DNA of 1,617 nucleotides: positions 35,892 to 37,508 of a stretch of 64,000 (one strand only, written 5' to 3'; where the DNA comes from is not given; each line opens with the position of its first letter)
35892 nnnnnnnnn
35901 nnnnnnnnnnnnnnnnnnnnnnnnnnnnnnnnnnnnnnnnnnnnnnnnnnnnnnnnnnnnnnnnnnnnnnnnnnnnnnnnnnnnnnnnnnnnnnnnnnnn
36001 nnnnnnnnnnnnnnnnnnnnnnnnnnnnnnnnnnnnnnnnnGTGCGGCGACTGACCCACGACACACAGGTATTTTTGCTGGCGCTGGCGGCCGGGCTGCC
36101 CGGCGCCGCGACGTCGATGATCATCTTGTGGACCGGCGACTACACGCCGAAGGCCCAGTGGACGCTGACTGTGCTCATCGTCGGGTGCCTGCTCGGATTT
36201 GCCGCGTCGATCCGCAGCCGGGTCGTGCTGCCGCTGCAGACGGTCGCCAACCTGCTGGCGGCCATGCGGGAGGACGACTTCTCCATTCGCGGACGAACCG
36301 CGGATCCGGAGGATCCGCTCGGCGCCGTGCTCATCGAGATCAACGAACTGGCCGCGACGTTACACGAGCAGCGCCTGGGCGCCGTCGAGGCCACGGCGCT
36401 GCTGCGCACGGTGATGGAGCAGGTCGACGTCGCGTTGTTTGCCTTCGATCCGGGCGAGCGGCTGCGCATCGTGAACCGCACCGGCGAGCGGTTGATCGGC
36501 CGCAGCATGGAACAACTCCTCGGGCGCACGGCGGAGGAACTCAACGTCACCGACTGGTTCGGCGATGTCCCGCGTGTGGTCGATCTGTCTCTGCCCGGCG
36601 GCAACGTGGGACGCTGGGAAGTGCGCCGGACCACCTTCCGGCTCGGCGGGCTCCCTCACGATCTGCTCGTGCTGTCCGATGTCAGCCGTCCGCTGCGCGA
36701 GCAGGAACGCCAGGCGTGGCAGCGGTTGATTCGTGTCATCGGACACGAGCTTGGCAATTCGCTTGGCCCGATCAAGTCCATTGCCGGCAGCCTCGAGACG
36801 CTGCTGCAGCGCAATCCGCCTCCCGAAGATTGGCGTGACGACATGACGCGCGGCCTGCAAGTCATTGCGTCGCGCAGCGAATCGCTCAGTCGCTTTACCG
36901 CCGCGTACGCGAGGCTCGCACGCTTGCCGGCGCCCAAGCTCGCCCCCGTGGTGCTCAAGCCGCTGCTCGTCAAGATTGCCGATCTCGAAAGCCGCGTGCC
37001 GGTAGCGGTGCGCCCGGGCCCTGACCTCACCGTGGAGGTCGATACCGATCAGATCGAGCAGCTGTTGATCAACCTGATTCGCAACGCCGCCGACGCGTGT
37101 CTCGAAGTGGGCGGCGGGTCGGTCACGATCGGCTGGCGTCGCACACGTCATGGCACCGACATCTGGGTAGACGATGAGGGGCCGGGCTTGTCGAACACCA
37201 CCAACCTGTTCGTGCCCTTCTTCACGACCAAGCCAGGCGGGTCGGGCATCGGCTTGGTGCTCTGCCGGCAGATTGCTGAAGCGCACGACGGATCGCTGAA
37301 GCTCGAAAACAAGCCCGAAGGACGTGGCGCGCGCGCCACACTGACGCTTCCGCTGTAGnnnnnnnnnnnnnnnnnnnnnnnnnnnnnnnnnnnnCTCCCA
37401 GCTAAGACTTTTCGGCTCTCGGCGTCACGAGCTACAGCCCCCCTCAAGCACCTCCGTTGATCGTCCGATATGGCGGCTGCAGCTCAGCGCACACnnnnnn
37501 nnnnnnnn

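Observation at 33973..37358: ABC-ATPase / sigma54-activator / short-loop histidine kinase operon beside a MacA-MacB-ADOP efflux operon: candidate transporter-coupled sensing with a sigma54 output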

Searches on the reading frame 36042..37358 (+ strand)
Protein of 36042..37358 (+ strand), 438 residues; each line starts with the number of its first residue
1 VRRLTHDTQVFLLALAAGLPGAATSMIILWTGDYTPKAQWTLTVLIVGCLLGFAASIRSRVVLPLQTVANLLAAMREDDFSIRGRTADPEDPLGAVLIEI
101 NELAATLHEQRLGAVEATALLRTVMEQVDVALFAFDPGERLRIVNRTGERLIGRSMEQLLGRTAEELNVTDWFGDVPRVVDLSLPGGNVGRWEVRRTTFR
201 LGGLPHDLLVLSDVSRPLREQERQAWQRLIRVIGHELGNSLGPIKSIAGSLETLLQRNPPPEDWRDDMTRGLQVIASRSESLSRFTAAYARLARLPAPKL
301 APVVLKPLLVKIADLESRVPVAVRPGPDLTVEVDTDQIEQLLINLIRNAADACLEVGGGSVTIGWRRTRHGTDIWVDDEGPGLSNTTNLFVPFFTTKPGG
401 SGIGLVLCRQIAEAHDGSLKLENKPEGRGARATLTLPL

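Call 4: search_protein_families(library=pfam, proteins=[window:36042-37358:+], max_evalue=0.01)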
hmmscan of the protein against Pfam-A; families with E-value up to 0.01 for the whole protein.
window:36042-37358:+ (438 aa): 4 families
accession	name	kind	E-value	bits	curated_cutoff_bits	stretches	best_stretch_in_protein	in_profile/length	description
PF02518.31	HATPase_c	-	6.2e-17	62.5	26.4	1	334-438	2-109/111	Histidine kinase-, DNA gyrase B-, and HSP90-like ATPase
PF13188.13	PAS_8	-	0.00037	20.7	21.8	1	120-168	2-51/65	PAS domain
PF08448.16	PAS_4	-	0.00086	20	23.1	1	126-167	2-43/110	PAS fold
PF00989.32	PAS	-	0.0027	18.1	22.6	1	120-171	2-53/113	PAS fold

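Call 5: search_protein_families(library=ncbifam, proteins=[window:36042-37358:+], max_evalue=0.001)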
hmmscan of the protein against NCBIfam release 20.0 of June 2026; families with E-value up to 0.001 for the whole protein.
window:36042-37358:+ (438 aa): 62 families (the best 25 are shown)
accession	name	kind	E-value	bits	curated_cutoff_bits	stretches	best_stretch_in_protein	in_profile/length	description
NF008468.0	PRK11360.1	equivalog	6.3e-31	107.4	646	1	212-437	381-607/616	two-component system sensor histidine kinase AtoS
NF046044.1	PnpS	equivalog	1.4e-21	77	400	2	208-437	154-390/390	two-component system histidine kinase PnpS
NF007688.0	PRK10364.1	equivalog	7.5e-20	71.1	479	1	233-438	247-451/460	two-component system sensor histidine kinase ZraS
NF041777.1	sens_FixL_Rhizob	equivalog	4.9e-18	65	850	1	330-437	371-480/485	sensor protein FixL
TIGR02916.1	PEP_his_kin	equivalog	1.6e-17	63.4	300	1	320-437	564-679/679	XrtA/PEP-CTERM system histidine kinase PrsK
NF033092.0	HK_WalK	equivalog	4.6e-17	61.8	725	1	328-438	479-594/594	cell wall metabolism sensor histidine kinase WalK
NF010411.0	PRK13837.1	equivalog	2.2e-15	55.8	647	1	328-437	551-674/828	two-component system VirA-like sensor kinase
NF053867.1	SprKinKinDBac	equivalog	2.6e-15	55.9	775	1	327-438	387-497/500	sporulation kinase KinD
TIGR02966.1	phoR_proteo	equivalog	2.4e-14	53.1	334.2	1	121-431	8-328/333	phosphate regulon sensor histidine kinase PhoR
NF008312.0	PRK11100.1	equivalog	3e-14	52.7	356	1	222-437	252-473/477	two-component system sensor histidine kinase CreC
NF008293.1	PRK11073.1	equivalog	3.3e-14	52.9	240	1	221-425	125-336/349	nitrogen regulation protein NR(II)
NF012163.2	BaeS_SmeS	equivalog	1e-13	51.1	500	1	328-437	342-457/457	sensor histidine kinase efflux regulator BaeS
NF040750.1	tetrathio_HK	equivalog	1.4e-13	50.3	750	1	310-429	429-546/555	tetrathionate respiration histidine kinase TtrS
NF047497.1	HK_LIC_12097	equivalog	1.6e-13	50.1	500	1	325-423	252-353/367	LIC_12097 family sensor histidine kinase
NF058527.1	HistKinChvGCaul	equivalog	1e-12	47.6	740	1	328-437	413-532/535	two-component sensor histidine kinase ChvG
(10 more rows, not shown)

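Call 10: find_homologous_proteins(query=window:36042-37358:+, max_evalue=1e-10)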
Query window:36042-37358:+ (438 aa): 8000 proteins with E <= 1e-10 among 8000 candidates; the best 120 are listed.
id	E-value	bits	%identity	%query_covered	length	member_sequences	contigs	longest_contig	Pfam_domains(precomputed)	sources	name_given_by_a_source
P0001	1.7e-277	938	97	100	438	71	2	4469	PF02518.32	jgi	jgi:two-component system nitrogen regulation sensor histidine kinase NtrY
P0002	1.0e-263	893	91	100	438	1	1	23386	PF02518.32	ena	-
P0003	1.1e-263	893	92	100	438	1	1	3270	PF02518.32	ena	-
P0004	1.6e-263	892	91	100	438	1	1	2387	PF02518.32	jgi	jgi:PAS domain S-box-containing protein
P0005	2.7e-263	892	91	100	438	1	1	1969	PF02518.32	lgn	-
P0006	1.5e-262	889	91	100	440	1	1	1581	PF08448.17,PF02518.32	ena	-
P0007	2.3e-262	888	92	100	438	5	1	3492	PF02518.32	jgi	jgi:nitrogen fixation/metabolism regulation signal transduction histidine kinase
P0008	4.9e-262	887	89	100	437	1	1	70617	PF02518.32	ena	-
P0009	5.8e-262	887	91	100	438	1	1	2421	PF02518.32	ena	-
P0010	8.2e-262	887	90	100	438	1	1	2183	PF02518.32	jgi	jgi:two-component system, NtrC family, nitrogen regulation sensor histidine kinase NtrY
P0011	1.2e-261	886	90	100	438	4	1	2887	PF02518.32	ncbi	-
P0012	2.1e-261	885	90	100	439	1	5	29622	PF02518.32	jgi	jgi:PAS domain S-box-containing protein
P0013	2.3e-261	885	90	100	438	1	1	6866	PF02518.32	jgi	-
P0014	3.3e-261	885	90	100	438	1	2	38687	PF08448.17,PF02518.32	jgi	jgi:PAS domain S-box-containing protein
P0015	7.3e-261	883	90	100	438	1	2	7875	PF02518.32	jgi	jgi:PAS domain S-box-containing protein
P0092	1.1e-239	814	83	100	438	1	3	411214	PF02518.32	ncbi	ncbi:MAG: PAS domain-containing sensor histidine kinase [Vicinamibacterales bacterium]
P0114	1.5e-229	780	79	100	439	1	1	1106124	PF02518.32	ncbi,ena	-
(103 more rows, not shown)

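Call 11: find_encoding_contigs(protein=P0114, flank=10000, max_places=3)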
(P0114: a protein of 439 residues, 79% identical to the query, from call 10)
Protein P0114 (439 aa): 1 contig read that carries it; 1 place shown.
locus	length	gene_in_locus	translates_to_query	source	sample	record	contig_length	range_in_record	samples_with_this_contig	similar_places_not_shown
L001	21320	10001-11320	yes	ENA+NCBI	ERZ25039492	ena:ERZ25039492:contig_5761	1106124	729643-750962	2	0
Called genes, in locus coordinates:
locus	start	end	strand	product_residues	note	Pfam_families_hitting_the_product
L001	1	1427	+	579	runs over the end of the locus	-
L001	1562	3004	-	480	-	PF00149:Metallophos (weak)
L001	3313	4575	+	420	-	-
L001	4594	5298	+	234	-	PF00005:ABC_tran, PF02463:SMC_N (faint), PF13304:AAA_21 (faint)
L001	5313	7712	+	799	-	PF12704:MacB_PCD, PF02687:FtsX, PF12704:MacB_PCD, PF02687:FtsX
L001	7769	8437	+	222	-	PF00005:ABC_tran, PF13304:AAA_21 (weak)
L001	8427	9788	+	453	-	PF00072:Response_reg, PF00158:Sigma54_activat, PF14532:Sigma54_activ_2, PF00004:AAA (weak), PF07728:AAA_5 (weak), PF25601:AAA_lid_14, PF02954:HTH_8, PF18024:HTH_50 (weak)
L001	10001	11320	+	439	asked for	PF02518:HATPase_c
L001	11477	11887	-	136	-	-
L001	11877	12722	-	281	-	PF01292:Ni_hydr_CYTB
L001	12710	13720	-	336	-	PF00941:FAD_binding_5, PF03450:CO_deh_flav_C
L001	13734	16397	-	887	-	PF01315:Ald_Xan_dh_C, PF02738:MoCoBD_1, PF20256:MoCoBD_2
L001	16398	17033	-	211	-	PF00111:Fer2 (weak), PF01799:Fer2_2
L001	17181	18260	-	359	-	PF01300:Sua5_yciO_yrdC, PF03481:Sua5_C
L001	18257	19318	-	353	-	PF12725:DUF3810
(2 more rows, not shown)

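Call 12: find_encoding_contigs(protein=P0092, flank=10000, max_places=3)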
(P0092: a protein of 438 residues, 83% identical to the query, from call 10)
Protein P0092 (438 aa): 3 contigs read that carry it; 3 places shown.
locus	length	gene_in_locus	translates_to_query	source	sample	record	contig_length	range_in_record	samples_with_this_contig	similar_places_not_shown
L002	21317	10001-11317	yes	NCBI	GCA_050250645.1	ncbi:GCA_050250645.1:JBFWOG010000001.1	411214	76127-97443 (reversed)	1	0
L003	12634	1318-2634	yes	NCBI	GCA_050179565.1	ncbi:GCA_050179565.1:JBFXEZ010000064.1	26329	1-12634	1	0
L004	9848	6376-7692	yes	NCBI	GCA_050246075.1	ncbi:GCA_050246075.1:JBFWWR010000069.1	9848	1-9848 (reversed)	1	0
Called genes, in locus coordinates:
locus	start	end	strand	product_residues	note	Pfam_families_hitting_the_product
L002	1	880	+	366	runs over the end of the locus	PF00291:PALP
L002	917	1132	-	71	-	-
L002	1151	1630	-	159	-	-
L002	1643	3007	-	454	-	PF00149:Metallophos (weak), PF12850:Metallophos_2 (faint)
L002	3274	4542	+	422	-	PF25919:BSH_CusB (faint), PF25989:YknX_C (weak)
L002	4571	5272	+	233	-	PF00005:ABC_tran, PF02463:SMC_N (faint), PF13304:AAA_21 (faint)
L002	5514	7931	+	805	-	PF12704:MacB_PCD, PF02687:FtsX, PF12704:MacB_PCD, PF02687:FtsX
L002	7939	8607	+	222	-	PF00005:ABC_tran, PF13304:AAA_21 (weak)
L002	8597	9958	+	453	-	PF00072:Response_reg, PF00158:Sigma54_activat, PF14532:Sigma54_activ_2, PF00004:AAA (weak), PF07728:AAA_5, PF25601:AAA_lid_14, PF02954:HTH_8, PF18024:HTH_50 (weak)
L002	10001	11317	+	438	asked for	PF02518:HATPase_c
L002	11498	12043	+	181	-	PF00719:Pyrophosphatase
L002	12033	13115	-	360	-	PF01300:Sua5_yciO_yrdC, PF03481:Sua5_C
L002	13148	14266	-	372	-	PF12725:DUF3810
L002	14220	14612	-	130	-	-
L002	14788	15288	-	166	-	PF13411:MerR_1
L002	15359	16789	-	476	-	PF00025:Arf (faint), PF00071:Ras (faint), PF01926:MMR_HSR1, PF02421:FeoB_N, PF00009:GTP_EFTU, PF01926:MMR_HSR1, PF02421:FeoB_N, PF14714:KH_dom-like, +5 more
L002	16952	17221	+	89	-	PF00216:Bac_DNA_binding, PF18291:HU-HIG (weak)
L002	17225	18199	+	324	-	PF02163:Peptidase_M50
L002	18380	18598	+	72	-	-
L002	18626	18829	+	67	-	-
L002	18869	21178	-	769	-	PF17764:PriA_3primeBD, PF00270:DEAD, PF04851:ResIII, PF00271:Helicase_C (faint), PF18319:Zn_ribbon_PriA (weak), PF18074:PriA_C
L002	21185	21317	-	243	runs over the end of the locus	PF03167:UDG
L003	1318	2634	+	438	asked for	PF02518:HATPase_c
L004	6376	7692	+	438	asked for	PF02518:HATPase_c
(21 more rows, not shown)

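Call 24: search_protein_representatives(protein=window:36042-37358:+)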
Query: 438 residues. Proteins with E-value up to 0.001 (for the whole library): 368421; up to 1e-10: 45169; up to 1e-30: 1472. The best 150 are listed.
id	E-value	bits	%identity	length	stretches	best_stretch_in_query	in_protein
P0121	3.2e-153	527.1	58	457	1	4-438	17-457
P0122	2.5e-144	497.8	49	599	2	9-437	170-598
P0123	1.6e-132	458.9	56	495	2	4-263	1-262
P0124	1.4e-126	439.4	51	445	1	8-438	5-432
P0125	9.8e-122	423.4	48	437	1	3-437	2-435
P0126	6.1e-117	407.6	50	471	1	2-436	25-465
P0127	7.6e-117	407.3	52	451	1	26-437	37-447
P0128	2.3e-116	405.7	57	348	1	95-437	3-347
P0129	5.8e-115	401.1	46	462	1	2-437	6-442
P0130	1.1e-114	400.2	52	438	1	13-437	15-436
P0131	1.1e-114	400.2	47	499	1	2-437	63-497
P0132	2.2e-111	389.3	47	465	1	3-438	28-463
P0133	1.4e-110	386.6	50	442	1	5-438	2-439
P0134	2.2e-110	386.0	55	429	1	3-335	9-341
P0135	5.5e-109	381.4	47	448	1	4-437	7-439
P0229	1.2e-84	301.2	37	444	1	8-437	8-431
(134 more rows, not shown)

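Call 26: find_related_loci(query=A1, collection=genome_contigs, flank=10000)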
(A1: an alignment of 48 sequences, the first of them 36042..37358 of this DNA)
Query A1 (438 aa) in genome_contigs; peptide patterns used: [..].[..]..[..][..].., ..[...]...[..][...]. (x = any residue, [..] = any of these).
600 stretches matched a pattern (row limit reached: there are more); 597 encode a relative of the query (tblastn E <= 1e-3); the best 80 are kept; 80 distinct loci.
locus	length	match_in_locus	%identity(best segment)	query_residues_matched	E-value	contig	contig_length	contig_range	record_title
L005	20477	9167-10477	78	1-438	0e+0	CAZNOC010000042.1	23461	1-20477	MAG TPA_asm: uncultured Bifidobacteriaceae bacterium isolate SRP072547_co1_68 genome assembly, contig: NODE_3119_length_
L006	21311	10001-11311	77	2-438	0e+0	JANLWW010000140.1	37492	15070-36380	MAG: Acidobacteriota bacterium isolate OTE_20_metabat_232 OTE_20_k141_2690124, whole genome shotgun sequence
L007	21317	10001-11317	62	3-438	6e-177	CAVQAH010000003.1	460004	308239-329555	MAG: uncultured Acidobacteriota bacterium isolate MFD05176.bin.2.157 genome assembly, contig: contig_12794, whole genome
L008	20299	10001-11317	63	3-438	1e-176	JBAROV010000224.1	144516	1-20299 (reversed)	MAG: Vicinamibacterales bacterium isolate MFD13504_ilm_asm_bin1 k127_316744, whole genome shotgun sequence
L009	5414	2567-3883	61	3-438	8e-176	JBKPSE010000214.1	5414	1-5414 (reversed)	MAG: Acidobacteriota bacterium isolate GS_EKS_MAG_00030 GS_EKS_000001760380, whole genome shotgun sequence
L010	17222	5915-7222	62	3-438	5e-173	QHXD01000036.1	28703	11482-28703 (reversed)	MAG: Acidobacteria bacterium isolate gp5 AA63 14_1009_16_40cm_scaffold_4034_curated, whole genome shotgun sequence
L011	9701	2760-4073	61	3-438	8e-172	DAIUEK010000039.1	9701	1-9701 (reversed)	MAG TPA_asm: Vicinamibacterales bacterium isolate CTOTU25343 NODE_2876_length_9701_cov_8.210761, whole genome shotgun se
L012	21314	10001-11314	61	3-438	1e-169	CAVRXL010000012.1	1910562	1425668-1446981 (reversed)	MAG: uncultured Acidobacteriota bacterium isolate MFD06229.bin.1.246 genome assembly, contig: contig_8661, whole genome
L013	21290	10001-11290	60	2-432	4e-169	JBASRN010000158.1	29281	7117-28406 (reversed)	MAG: Blastocatellia bacterium isolate MFD13521_ilm_asm_bin1 k127_368934, whole genome shotgun sequence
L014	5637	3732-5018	64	10-438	2e-170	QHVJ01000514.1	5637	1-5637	MAG: Acidobacteria bacterium isolate AA35 14_1009_16_40cm_scaffold_141119_curated, whole genome shotgun sequence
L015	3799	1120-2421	60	3-437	7e-174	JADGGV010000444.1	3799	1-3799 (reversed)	MAG: Gemmatimonadetes bacterium isolate HOG88 NODE_14922_length_3799_cov_43.452432, whole genome shotgun sequence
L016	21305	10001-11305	61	1-432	1e-166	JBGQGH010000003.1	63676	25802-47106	MAG: Terriglobia bacterium isolate OBJ2_061818_090_32 k141_1201903_length_63676_cov_43.1741, whole genome shotgun sequen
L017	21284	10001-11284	61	4-433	3e-166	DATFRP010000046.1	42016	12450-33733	MAG TPA_asm: Vicinamibacterales bacterium isolate SMAG_U9361 k141_4919805, whole genome shotgun sequence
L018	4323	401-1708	60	2-438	1e-170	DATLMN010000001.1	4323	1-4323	MAG TPA_asm: Pyrinomonadaceae bacterium isolate SMAG_U13775 k141_777, whole genome shotgun sequence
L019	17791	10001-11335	59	1-438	3e-165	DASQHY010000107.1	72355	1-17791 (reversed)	MAG TPA_asm: Candidatus Acidiferrales bacterium isolate SMAG_U11845 k141_1036781, whole genome shotgun sequence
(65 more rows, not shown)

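Call 39: search_solved_structures(query=A1, max_evalue=0.001, show_alignments=1)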
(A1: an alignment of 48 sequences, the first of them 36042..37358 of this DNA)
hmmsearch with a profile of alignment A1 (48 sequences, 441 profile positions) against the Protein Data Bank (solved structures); distinct sequences matched with E-value up to 0.001: 89 (the best 60 are shown).
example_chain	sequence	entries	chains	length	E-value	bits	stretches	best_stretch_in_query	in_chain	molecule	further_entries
3a0r_A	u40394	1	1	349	9.9e-38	133.3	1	120-427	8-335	Sensor protein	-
9jfj_A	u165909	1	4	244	6.2e-35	124.1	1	220-439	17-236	Sensor histidine kinase ZraS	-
4gcz_A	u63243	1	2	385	8e-33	117.1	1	225-439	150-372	Blue-light photoreceptor, Sensor protein fixL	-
8a7f_A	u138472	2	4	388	8.2e-32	113.8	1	225-439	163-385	Putative Sensory box protein,Sensor protein FixL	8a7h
8a3u_A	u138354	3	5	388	8.6e-32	113.7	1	225-439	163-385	Putative Sensory box protein,Sensor protein FixL | Putative Sensory box protein,Putative Sensory box protein,Sensor protein FixL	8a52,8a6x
4i5s_A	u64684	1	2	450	3.7e-29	105.1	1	39-439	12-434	Putative histidine kinase CovS; VicK-like protein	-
3a0t_A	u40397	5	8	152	1.9e-27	99.4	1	303-430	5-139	Sensor protein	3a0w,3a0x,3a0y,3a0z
3d36_A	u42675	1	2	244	6.6e-23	84.5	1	218-439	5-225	Sporulation kinase B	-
8u4x_A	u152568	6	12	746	9.6e-23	83.9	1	214-438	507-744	histidine kinase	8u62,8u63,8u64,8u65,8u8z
9p6i_A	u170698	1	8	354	4.7e-22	81.7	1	112-439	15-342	histidine kinase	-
9qq6_A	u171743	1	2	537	1.4e-21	80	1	300-439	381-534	histidine kinase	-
6paj_A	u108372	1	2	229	4.8e-21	78.3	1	234-438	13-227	Sensor protein SrrB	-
6azr_A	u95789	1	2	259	2.9e-20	75.7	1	231-438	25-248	Sensor histidine kinase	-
5uht_A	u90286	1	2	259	3.1e-20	75.7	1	231-438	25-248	Sensor histidine kinase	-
3dge_A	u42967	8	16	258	3.1e-20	75.7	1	231-438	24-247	Sensor protein | Histidine kinase | Sensor histidine kinase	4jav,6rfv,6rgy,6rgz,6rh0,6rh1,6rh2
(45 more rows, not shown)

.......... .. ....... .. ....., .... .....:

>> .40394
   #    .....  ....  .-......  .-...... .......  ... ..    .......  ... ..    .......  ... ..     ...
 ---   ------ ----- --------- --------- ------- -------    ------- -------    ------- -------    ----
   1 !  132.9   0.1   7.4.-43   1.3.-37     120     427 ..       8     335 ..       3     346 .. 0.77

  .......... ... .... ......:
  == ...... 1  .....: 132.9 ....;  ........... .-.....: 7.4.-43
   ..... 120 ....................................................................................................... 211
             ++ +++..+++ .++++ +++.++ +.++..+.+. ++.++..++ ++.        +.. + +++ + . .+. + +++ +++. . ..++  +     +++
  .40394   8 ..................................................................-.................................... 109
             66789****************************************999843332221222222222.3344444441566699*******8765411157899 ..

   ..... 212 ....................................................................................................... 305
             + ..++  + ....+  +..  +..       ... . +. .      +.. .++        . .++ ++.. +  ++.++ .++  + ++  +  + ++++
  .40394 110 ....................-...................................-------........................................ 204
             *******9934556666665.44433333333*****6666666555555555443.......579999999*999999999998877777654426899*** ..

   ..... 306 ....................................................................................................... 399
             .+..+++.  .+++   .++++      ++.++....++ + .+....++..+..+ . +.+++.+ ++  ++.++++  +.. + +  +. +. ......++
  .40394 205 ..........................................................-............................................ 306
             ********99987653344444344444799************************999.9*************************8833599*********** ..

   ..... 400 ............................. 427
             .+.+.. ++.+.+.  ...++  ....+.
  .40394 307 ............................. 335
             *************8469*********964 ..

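Call 45: find_homologous_proteins(query=P0229, max_evalue=1e-20)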
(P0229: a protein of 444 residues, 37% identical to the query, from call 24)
Query P0229 (444 aa): 5049 proteins with E <= 1e-20 among 8000 candidates; the best 120 are listed.
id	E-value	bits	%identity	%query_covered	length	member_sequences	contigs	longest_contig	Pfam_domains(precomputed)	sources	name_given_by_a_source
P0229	6.2e-289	976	100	100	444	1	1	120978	PF02518.32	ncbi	ncbi:sensor histidine kinase [Thalassotalea ganghwensis]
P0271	3.6e-230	782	81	98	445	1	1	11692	PF02518.32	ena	-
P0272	5.9e-169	581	63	97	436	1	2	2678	PF02518.32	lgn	-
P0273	4.3e-163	561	61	97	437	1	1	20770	PF02518.32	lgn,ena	-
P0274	3.3e-161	555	58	97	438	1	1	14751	PF02518.32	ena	-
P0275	5.0e-149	515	55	97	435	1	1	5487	PF02518.32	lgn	-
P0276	2.7e-141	490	52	97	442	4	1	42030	PF02518.32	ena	-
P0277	9.7e-140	484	52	96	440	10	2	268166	PF02518.32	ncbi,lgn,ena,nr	ncbi:MAG: histidine kinase [Colwellia sp.]|nr:histidine kinase [Colwellia sp.]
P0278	1.2e-139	484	52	97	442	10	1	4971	PF02518.32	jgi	-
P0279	3.2e-139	483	51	97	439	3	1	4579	PF02518.32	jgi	-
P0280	2.6e-137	476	51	97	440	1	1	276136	PF02518.32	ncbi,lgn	ncbi:PAS domain-containing sensor histidine kinase [Colwelliaceae bacterium 6441]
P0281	1.0e-136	474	51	96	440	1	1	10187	PF02518.32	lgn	-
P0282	1.1e-136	474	51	96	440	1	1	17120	PF02518.32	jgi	jgi:two-component system nitrogen regulation sensor histidine kinase NtrY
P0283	1.5e-136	474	52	96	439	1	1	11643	PF02518.32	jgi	jgi:nitrogen fixation/metabolism regulation signal transduction histidine kinase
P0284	1.5e-136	474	51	96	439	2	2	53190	PF02518.32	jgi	-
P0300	7.5e-122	425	50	96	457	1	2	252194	PF02518.32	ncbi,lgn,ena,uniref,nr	ncbi:ATP-binding protein [uncultured Paraglaciecola sp.]|uniref:sensor histidine kinase n=1 Tax=uncu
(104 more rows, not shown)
